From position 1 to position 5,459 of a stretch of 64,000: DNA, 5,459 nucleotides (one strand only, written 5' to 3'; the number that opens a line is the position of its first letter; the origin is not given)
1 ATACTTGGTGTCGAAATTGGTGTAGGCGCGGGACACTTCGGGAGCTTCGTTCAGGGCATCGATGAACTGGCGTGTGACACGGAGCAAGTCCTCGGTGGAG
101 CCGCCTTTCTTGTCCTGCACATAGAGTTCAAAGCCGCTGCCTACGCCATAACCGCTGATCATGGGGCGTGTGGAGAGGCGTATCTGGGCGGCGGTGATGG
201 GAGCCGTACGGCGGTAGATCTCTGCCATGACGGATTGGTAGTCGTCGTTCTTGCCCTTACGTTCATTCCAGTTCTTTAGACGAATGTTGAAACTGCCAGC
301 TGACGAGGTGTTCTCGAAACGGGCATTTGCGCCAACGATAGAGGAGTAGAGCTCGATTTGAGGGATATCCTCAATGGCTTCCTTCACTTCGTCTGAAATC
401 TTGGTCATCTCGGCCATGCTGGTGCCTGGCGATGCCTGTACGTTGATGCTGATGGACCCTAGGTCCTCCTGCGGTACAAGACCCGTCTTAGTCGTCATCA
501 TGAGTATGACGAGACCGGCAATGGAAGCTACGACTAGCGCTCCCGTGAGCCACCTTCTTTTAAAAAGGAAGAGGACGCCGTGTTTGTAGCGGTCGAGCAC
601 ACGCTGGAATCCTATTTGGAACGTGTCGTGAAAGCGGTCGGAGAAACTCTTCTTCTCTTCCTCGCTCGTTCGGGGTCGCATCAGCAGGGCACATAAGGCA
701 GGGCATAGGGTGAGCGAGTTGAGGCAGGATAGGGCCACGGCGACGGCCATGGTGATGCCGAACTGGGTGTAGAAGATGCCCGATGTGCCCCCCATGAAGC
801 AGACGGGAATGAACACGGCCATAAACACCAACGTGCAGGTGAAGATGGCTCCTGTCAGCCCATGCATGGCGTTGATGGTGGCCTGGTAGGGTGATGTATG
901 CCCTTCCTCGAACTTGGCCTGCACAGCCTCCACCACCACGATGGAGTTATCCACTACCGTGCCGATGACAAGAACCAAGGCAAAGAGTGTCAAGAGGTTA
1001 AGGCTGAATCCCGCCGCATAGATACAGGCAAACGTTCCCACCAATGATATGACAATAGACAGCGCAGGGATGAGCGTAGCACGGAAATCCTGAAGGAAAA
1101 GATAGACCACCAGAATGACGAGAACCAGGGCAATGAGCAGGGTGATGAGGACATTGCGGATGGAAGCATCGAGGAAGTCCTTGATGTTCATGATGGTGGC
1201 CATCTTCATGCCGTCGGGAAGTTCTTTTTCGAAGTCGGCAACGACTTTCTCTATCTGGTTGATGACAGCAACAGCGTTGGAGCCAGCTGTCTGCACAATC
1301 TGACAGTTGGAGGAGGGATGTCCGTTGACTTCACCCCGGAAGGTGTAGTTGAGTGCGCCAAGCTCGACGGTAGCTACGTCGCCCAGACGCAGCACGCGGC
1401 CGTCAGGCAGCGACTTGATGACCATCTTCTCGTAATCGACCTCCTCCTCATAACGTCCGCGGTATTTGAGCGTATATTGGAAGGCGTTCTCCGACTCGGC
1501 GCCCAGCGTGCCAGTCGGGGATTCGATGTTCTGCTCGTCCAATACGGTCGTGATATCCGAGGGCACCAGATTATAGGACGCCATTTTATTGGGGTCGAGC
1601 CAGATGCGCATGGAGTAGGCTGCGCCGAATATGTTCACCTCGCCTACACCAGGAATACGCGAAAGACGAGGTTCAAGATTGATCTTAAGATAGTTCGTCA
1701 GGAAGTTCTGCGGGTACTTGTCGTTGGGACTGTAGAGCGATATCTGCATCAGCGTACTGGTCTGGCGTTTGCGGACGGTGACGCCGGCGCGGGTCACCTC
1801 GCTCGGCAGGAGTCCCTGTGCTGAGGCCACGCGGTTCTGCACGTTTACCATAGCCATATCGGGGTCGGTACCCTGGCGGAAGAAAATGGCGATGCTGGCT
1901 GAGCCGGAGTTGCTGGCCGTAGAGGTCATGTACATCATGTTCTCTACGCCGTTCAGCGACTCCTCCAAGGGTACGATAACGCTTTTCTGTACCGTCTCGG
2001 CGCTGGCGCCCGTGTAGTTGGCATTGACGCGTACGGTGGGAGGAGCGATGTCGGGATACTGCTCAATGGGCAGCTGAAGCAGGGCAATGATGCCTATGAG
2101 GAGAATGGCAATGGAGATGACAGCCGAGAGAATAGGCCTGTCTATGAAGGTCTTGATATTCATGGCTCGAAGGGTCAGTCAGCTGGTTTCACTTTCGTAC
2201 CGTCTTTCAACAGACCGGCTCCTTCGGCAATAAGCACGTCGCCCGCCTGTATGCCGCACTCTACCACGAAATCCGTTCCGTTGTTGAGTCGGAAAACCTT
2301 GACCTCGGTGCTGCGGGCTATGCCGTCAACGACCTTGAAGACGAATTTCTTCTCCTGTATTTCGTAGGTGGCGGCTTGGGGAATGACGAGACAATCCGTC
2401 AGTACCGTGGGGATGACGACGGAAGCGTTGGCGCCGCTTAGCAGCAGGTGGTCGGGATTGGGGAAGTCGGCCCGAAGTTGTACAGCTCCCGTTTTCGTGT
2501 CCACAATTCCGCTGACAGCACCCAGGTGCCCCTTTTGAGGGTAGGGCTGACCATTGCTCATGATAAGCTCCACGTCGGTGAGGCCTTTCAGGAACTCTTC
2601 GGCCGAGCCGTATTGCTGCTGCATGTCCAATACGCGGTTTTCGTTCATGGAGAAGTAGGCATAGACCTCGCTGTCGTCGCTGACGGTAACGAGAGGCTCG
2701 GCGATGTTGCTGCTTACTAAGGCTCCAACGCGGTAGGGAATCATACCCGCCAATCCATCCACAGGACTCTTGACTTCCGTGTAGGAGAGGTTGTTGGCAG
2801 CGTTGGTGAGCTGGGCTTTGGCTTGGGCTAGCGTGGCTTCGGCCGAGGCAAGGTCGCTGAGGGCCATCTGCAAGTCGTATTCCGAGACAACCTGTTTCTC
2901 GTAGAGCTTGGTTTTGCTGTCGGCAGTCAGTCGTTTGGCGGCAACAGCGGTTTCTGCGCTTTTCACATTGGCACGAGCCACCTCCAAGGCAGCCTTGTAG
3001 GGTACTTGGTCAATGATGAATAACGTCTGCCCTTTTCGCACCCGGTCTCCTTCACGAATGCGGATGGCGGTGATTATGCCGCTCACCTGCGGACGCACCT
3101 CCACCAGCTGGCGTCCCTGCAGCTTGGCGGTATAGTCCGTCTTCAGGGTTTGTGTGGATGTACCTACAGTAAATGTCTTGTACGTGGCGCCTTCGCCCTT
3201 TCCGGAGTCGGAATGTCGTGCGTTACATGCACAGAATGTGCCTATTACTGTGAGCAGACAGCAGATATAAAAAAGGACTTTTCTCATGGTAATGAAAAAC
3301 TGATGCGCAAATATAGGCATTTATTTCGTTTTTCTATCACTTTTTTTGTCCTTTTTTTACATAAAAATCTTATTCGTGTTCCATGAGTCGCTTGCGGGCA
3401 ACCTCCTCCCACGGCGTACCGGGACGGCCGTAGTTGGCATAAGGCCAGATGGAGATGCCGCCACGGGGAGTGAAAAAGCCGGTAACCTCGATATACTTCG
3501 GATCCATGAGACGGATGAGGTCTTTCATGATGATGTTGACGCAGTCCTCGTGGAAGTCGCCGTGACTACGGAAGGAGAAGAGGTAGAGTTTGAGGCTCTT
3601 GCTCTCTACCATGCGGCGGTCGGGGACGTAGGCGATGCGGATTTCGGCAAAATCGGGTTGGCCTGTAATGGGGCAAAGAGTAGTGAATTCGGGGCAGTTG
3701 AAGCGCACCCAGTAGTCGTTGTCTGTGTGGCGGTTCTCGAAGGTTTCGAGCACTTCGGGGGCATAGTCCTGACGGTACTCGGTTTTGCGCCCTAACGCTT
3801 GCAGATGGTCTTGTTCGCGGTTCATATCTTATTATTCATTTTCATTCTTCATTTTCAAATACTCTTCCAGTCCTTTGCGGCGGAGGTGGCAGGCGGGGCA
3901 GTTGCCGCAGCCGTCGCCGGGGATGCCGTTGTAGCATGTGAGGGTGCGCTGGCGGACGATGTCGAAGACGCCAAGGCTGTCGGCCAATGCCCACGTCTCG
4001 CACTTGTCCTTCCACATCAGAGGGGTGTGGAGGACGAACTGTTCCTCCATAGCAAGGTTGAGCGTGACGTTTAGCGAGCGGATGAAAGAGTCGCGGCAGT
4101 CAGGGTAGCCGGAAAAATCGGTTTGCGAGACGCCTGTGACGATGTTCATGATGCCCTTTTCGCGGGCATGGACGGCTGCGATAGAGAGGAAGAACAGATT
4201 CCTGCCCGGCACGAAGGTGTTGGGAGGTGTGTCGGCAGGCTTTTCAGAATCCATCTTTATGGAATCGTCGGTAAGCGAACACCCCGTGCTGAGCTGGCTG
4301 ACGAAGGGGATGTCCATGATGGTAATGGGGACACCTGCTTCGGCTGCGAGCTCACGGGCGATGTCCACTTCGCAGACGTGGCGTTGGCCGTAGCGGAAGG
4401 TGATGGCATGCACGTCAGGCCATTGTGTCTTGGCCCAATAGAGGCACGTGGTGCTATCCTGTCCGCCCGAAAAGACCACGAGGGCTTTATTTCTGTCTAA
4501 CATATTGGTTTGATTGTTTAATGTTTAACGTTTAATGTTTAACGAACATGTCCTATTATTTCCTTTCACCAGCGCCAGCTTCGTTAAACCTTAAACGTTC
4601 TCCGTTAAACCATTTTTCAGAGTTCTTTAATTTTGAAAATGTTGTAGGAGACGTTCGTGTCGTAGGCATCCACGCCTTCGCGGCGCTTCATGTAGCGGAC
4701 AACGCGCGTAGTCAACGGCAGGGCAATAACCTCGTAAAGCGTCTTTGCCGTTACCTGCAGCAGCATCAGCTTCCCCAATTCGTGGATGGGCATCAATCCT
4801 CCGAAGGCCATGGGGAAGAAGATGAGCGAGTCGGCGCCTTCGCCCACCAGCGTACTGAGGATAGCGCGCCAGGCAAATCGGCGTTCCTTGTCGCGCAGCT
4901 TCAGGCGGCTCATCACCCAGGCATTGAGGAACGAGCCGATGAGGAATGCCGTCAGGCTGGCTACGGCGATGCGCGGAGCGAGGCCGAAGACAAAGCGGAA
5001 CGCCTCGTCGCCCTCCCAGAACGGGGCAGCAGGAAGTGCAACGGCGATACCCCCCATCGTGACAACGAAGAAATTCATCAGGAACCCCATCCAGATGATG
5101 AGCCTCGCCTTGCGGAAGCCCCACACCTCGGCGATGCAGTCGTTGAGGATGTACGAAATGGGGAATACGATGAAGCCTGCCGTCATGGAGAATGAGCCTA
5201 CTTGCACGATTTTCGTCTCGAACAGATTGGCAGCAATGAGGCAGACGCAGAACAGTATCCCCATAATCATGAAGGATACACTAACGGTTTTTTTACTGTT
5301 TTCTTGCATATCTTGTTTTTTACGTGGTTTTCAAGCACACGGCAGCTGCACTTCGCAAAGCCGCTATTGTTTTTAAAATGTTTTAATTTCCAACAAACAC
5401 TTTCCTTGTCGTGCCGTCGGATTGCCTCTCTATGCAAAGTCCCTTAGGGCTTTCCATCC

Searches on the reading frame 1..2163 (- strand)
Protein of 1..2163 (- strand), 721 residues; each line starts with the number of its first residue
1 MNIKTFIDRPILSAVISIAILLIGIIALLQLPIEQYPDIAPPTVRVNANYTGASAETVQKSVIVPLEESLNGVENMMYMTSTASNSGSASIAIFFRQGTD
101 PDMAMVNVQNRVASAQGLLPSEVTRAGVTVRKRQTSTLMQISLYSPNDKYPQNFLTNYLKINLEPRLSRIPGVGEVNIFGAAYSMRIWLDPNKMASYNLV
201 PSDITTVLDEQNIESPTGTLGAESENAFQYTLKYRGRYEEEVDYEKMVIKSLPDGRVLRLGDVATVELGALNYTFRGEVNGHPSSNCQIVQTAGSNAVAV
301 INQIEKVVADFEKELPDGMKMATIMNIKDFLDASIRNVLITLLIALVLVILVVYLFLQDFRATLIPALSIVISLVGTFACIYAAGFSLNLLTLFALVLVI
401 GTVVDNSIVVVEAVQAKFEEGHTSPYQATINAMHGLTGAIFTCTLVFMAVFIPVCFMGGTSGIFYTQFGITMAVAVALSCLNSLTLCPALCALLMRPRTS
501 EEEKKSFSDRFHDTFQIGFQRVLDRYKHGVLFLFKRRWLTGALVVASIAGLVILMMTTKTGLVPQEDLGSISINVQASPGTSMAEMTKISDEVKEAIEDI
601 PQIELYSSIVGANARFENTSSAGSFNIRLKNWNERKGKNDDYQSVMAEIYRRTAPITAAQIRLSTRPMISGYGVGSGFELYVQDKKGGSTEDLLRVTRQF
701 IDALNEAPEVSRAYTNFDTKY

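Call 92: search_protein_families(library=pfam, proteins=[window:1-2163:-], max_evalue=0.00001)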
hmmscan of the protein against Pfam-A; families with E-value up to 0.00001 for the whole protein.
window:1-2163:- (721 aa): 3 families
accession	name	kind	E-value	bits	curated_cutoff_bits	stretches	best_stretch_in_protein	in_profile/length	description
PF00873.25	ACR_tran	-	2.4e-203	678.2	28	1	3-718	2-710/1021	AcrB/AcrD/AcrF family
PF03176.21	MMPL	-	3.7e-14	52.9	20.5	1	316-506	120-313/333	MMPL family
PF02355.23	SecD_SecF_C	-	5.8e-08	32.8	20.5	1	335-494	30-186/189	Protein export membrane protein SecD/SecF, C-terminal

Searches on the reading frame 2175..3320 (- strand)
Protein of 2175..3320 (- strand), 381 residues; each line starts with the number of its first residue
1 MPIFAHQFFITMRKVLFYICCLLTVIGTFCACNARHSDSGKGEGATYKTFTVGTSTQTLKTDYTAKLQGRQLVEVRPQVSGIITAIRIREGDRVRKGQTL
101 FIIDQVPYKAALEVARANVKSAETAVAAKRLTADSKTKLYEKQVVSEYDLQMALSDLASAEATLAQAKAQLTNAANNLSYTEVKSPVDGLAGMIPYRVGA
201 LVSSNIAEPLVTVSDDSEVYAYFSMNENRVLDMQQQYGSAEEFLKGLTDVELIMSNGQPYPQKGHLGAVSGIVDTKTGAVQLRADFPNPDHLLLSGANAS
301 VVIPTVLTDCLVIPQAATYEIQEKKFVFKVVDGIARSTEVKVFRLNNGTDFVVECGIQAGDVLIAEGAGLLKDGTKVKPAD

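Call 92: search_protein_families(library=pfam, proteins=[window:2175-3320:-], max_evalue=0.00001)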
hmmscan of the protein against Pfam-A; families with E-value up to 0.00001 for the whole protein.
window:2175-3320:- (381 aa): 3 families
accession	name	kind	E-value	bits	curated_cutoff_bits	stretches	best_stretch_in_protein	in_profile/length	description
PF16576.10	HlyD_D23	-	2.3e-12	47.1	30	1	64-296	11-211/214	Barrel-sandwich domain of CusB or HlyD membrane-fusion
PF13533.13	Biotin_lipoyl_2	-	4.4e-10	39.6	29.8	1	73-104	1-32/32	Biotin-lipoyl like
PF13437.12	HlyD_3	-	1.3e-08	36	22.2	0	183-294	2-104/106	HlyD family secretion protein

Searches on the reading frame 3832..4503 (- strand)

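Call 92: search_protein_families(library=pfam, proteins=[window:3832-4503:-], max_evalue=0.00001)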
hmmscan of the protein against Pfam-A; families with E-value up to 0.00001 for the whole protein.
window:3832-4503:- (223 aa): 1 family
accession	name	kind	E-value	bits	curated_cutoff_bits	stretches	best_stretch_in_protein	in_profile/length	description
PF06508.19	QueC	-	7.4e-77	258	22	1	6-215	1-209/210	Queuosine biosynthesis protein QueC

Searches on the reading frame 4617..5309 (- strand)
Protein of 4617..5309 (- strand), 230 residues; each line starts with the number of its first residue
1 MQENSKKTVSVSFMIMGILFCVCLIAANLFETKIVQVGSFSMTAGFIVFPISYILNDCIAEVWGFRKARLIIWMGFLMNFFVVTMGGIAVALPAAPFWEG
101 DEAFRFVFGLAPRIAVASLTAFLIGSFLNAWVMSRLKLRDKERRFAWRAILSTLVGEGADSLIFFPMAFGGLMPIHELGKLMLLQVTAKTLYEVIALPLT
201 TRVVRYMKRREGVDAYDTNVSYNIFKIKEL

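Call 92: search_protein_families(library=pfam, proteins=[window:4617-5309:-], max_evalue=0.00001)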
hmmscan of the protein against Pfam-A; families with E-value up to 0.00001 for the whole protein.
window:4617-5309:- (230 aa): 1 family
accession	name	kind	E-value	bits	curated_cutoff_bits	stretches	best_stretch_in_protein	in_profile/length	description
PF02592.20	Vut_1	-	4e-50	170.6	27.2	1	43-202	1-151/152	Putative vitamin uptake transporter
